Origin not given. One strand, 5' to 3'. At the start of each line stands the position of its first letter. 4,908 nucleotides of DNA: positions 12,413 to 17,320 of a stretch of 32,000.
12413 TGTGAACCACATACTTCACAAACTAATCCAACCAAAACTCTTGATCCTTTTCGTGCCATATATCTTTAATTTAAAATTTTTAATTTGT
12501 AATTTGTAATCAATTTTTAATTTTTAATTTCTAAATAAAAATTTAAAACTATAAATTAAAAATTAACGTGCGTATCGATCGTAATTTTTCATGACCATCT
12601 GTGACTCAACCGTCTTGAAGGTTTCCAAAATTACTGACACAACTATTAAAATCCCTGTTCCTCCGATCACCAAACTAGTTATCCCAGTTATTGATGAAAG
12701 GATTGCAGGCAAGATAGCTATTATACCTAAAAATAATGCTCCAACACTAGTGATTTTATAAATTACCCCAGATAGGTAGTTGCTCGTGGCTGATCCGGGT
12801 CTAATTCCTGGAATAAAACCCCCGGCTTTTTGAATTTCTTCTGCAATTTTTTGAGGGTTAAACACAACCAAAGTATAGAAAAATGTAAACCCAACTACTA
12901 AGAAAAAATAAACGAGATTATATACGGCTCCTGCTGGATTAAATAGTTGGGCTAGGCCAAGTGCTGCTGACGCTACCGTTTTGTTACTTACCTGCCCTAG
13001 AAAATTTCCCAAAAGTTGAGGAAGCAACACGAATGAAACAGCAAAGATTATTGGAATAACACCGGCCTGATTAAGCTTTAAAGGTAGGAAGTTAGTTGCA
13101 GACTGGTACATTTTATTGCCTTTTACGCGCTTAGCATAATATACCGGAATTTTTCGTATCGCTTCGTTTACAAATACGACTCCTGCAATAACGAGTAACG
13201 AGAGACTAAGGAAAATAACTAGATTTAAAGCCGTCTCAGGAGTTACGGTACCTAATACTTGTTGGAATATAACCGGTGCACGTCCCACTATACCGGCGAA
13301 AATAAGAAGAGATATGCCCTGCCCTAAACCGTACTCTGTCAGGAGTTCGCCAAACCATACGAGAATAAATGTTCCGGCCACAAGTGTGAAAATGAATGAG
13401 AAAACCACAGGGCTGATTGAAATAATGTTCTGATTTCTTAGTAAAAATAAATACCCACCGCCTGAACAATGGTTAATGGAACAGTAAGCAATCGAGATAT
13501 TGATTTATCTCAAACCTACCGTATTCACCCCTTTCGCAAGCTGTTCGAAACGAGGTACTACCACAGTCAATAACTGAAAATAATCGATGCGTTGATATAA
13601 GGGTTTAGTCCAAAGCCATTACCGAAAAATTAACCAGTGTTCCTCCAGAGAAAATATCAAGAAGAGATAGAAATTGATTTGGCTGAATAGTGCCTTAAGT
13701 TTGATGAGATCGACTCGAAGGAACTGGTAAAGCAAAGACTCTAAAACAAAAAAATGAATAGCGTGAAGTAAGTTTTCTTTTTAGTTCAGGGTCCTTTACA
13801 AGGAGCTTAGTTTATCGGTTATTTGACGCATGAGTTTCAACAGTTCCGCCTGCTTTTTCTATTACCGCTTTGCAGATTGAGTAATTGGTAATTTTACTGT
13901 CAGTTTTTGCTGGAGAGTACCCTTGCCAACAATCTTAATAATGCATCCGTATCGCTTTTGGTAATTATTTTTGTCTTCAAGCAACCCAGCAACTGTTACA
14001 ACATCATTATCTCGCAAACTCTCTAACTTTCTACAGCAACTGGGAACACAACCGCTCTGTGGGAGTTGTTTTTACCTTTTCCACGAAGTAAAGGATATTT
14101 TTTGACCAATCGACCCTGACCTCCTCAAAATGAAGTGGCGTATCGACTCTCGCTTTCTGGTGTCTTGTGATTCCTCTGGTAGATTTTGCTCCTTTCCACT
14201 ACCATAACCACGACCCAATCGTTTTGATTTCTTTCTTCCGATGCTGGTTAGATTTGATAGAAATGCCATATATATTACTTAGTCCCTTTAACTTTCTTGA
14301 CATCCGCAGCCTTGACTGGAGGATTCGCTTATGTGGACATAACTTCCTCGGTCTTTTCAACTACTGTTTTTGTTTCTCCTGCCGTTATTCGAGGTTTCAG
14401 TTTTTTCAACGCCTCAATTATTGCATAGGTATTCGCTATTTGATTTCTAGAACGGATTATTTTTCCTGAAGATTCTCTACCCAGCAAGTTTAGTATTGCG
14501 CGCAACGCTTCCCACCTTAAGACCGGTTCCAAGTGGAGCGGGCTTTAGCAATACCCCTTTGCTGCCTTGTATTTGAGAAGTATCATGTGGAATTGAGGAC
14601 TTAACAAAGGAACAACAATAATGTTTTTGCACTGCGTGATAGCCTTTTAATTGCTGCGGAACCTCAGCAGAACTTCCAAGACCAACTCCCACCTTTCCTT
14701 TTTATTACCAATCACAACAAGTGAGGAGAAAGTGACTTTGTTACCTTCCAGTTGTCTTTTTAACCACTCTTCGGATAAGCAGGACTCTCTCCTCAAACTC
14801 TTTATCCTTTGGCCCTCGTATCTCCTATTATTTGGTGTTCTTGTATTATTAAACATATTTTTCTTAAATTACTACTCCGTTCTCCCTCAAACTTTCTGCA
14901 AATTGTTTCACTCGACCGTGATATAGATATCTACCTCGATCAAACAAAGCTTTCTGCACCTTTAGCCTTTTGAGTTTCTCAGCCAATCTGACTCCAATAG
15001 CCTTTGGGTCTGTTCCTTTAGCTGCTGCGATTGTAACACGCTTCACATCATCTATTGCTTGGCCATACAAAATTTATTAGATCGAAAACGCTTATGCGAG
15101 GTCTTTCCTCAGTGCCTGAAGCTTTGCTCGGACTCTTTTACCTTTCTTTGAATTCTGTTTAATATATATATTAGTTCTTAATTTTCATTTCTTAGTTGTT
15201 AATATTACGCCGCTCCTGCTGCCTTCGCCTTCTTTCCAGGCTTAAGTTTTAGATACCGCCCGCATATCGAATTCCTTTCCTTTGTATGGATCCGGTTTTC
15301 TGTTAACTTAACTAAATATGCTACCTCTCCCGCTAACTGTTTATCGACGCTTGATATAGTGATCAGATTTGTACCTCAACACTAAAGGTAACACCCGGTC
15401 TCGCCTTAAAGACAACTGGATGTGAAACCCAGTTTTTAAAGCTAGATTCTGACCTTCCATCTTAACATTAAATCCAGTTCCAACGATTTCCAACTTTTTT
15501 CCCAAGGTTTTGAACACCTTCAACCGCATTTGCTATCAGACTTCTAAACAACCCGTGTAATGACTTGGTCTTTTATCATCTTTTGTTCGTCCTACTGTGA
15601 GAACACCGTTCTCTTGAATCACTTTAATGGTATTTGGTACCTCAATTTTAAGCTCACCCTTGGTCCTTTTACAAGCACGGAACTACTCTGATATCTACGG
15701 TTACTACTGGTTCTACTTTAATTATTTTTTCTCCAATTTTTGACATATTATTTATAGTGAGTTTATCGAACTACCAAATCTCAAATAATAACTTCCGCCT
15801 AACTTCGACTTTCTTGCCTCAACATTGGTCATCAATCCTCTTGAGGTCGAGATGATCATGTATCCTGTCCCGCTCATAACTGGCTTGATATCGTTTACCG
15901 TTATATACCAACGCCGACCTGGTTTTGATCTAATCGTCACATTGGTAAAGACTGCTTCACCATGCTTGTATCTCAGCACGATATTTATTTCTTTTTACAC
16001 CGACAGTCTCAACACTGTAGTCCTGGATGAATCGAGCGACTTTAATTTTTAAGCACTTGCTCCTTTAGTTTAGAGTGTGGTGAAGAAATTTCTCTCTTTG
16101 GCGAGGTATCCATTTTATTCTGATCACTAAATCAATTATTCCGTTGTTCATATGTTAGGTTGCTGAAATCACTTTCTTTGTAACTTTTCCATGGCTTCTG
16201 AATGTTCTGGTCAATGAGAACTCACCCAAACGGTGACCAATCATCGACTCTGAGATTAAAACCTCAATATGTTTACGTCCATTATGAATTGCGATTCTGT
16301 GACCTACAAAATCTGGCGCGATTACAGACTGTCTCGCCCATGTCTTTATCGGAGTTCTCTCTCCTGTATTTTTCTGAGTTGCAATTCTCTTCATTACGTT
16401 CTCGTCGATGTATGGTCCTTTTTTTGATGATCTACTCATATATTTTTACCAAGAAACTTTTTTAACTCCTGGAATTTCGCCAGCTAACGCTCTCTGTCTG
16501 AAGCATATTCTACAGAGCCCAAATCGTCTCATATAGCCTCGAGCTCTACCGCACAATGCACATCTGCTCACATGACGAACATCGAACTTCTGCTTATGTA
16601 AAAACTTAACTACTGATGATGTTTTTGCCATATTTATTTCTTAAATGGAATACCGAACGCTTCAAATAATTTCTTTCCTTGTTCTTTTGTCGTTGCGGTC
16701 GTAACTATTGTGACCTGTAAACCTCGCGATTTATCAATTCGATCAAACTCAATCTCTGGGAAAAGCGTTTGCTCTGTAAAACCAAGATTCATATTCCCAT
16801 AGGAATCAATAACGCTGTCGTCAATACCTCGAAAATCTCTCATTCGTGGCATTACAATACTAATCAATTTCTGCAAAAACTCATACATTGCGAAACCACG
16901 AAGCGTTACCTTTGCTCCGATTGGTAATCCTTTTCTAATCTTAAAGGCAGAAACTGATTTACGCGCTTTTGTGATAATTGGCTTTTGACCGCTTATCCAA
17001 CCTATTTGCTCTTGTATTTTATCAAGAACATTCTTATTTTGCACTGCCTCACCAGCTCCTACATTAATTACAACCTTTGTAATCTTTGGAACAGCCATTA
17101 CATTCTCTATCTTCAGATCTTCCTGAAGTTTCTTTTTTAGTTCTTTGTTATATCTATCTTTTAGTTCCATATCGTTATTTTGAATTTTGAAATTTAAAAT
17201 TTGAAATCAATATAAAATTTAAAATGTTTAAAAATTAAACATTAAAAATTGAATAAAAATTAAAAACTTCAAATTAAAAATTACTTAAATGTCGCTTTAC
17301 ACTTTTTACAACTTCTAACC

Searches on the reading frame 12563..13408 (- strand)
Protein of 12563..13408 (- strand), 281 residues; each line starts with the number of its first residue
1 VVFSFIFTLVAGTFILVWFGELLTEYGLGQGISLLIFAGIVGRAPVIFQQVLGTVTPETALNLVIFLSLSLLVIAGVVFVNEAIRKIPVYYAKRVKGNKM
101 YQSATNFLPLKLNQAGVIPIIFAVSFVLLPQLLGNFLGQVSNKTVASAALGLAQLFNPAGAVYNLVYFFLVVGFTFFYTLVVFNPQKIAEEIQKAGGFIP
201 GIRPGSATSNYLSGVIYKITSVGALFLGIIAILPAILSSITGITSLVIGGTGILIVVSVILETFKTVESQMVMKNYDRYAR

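Call 9: find_encoding_contigs(protein=window:12563-13408:-, flank=10000, max_places=10)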
Protein window:12563-13408:- (281 aa): no gene with exactly this product is on record in the collection.

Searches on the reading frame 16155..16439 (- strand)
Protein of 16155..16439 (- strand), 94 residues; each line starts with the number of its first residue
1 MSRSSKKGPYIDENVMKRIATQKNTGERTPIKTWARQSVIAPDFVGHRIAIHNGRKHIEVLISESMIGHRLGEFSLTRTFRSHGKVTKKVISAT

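Call 8: find_encoding_contigs(protein=window:16155-16439:-, flank=10000, max_places=10)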
Protein window:16155-16439:- (94 aa): 23 contigs read that carry it; 9 places shown.
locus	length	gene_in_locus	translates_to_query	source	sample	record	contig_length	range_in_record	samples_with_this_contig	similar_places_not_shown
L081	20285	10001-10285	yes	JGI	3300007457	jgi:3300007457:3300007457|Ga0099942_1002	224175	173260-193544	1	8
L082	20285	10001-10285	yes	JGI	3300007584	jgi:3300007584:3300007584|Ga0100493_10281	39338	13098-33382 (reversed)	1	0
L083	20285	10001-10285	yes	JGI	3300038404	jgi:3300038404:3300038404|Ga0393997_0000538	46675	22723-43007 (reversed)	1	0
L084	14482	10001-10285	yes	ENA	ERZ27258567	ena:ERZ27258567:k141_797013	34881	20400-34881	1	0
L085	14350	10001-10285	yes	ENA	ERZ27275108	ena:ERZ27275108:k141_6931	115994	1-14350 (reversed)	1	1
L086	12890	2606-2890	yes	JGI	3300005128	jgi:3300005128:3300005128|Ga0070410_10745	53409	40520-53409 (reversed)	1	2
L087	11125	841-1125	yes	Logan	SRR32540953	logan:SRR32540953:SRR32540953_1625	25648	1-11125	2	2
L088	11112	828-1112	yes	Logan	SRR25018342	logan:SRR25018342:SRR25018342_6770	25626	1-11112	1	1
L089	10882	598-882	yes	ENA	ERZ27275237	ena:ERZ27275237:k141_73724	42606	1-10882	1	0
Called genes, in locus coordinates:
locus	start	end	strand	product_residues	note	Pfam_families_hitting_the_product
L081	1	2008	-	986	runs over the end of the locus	PF00580:UvrD-helicase, PF01443:Viral_helicase1 (faint), PF13245:AAA_19, PF13604:AAA_30 (faint), PF13361:UvrD_C, PF13538:UvrD_C_2 (faint), PF12705:PDDEXK_1, PF01930:Cas_Cas4 (weak)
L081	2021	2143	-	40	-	-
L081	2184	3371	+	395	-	PF00009:GTP_EFTU, PF03144:GTP_EFTU_D2, PF03143:GTP_EFTU_D3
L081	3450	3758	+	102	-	PF00338:Ribosomal_S10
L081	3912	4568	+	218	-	PF00297:Ribosomal_L3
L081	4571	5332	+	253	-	PF00573:Ribosomal_L4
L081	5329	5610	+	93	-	PF00276:Ribosomal_L23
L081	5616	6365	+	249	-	PF00181:Ribosomal_L2_N, PF03947:Ribosomal_L2_C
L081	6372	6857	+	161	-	PF00237:Ribosomal_L22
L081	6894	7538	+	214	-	PF07650:KH_2, PF05316:VAR1 (weak), PF00189:Ribosomal_S3_C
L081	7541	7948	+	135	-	PF00252:Ribosomal_L16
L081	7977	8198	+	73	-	PF00831:Ribosomal_L29 (weak)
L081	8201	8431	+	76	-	PF00366:Ribosomal_S17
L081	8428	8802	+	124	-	PF00238:Ribosomal_L14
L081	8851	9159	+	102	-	PF00467:KOW, PF17136:ribosomal_L24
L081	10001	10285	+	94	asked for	PF00203:Ribosomal_S19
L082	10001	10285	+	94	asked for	PF00203:Ribosomal_S19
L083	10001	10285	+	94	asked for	PF00203:Ribosomal_S19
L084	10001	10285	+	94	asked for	PF00203:Ribosomal_S19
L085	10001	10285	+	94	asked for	PF00203:Ribosomal_S19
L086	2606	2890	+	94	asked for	PF00203:Ribosomal_S19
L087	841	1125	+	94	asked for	PF00203:Ribosomal_S19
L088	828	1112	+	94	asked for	PF00203:Ribosomal_S19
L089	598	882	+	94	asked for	PF00203:Ribosomal_S19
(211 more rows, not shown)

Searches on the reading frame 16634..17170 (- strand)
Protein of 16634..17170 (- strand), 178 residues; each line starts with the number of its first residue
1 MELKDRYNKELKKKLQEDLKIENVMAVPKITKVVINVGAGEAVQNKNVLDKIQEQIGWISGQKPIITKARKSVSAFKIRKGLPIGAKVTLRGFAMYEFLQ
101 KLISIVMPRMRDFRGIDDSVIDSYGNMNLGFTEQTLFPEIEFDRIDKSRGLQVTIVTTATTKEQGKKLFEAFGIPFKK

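Call 5: find_related_loci(query=window:16634-17170:-, collection=genome_contigs, flank=10000)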
Query window:16634-17170:- (178 aa) in genome_contigs; peptide patterns used: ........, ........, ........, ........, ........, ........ (x = any residue, [..] = any of these).
600 stretches matched a pattern (row limit reached: there are more); 555 encode a relative of the query (tblastn E <= 1e-3); the best 80 are kept; 80 distinct loci.
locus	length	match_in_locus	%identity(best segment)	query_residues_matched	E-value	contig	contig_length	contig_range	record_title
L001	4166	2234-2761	65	1-176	3e-77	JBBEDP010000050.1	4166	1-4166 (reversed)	MAG: Patescibacteria group bacterium isolate LejiaF_33_12 Lejia_F_26591_length_4166_cov_5, whole genome shotgun sequence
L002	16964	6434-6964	64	1-177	2e-75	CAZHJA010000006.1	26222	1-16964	MAG TPA_asm: uncultured Gammaproteobacteria bacterium isolate binchicken_co181_24 genome assembly, contig: NODE_2634_len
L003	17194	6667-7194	57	2-177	6e-65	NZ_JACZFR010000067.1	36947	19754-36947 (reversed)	Microbulbifer taiwanensis strain LMG 26125 Scaffold26_1, whole genome shotgun sequence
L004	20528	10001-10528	55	3-178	2e-63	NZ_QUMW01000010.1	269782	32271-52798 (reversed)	Jeotgalicoccus halotolerans strain DSM 17274 Ga0244533_102, whole genome shotgun sequence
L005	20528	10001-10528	54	3-178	1e-63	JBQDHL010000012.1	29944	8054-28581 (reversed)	MAG: Jeotgalicoccus sp. isolate AOP33_8_surf _bin _6 AOP33_8_surf.bin.6_12, whole genome shotgun sequence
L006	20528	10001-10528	55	3-178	1e-63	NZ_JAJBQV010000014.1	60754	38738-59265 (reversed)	Megasphaera elsdenii strain MSK.21.52 IFLJIGJF_14, whole genome shotgun sequence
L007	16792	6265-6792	55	3-178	4e-63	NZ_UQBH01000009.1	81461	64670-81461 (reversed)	Uncultured Megasphaera sp. isolate UMGS111, whole genome shotgun sequence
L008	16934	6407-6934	55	3-178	3e-63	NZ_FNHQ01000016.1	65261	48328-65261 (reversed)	Megasphaera paucivorans strain DSM 16981, whole genome shotgun sequence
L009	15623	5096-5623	54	2-177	6e-63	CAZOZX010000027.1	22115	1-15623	MAG TPA_asm: uncultured Syntrophomonas sp. isolate binchicken_co22_235 genome assembly, contig: NODE_2510_length_22115_c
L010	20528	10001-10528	53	3-178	8e-63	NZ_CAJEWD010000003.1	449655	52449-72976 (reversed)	Jeotgalicoccus meleagridis strain CIP 111649, whole genome shotgun sequence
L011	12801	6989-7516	53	3-178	6e-63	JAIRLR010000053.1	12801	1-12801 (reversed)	MAG: Streptococcaceae bacterium isolate Cc175_bin59 k119_3405302, whole genome shotgun sequence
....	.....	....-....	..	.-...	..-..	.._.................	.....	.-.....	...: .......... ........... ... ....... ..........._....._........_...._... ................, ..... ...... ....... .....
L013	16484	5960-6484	54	3-177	4e-62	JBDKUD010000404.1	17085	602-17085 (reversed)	MAG: Syntrophomonas sp. isolate 7_bin.41_R1 c_000001284747, whole genome shotgun sequence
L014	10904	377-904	53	3-178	5e-62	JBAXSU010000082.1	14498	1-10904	MAG: Actinomycetota bacterium isolate ELA617 MAG617_82, whole genome shotgun sequence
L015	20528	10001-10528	52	3-178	5e-62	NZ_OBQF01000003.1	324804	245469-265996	Salinicoccus kekensis strain DSM 23173, whole genome shotgun sequence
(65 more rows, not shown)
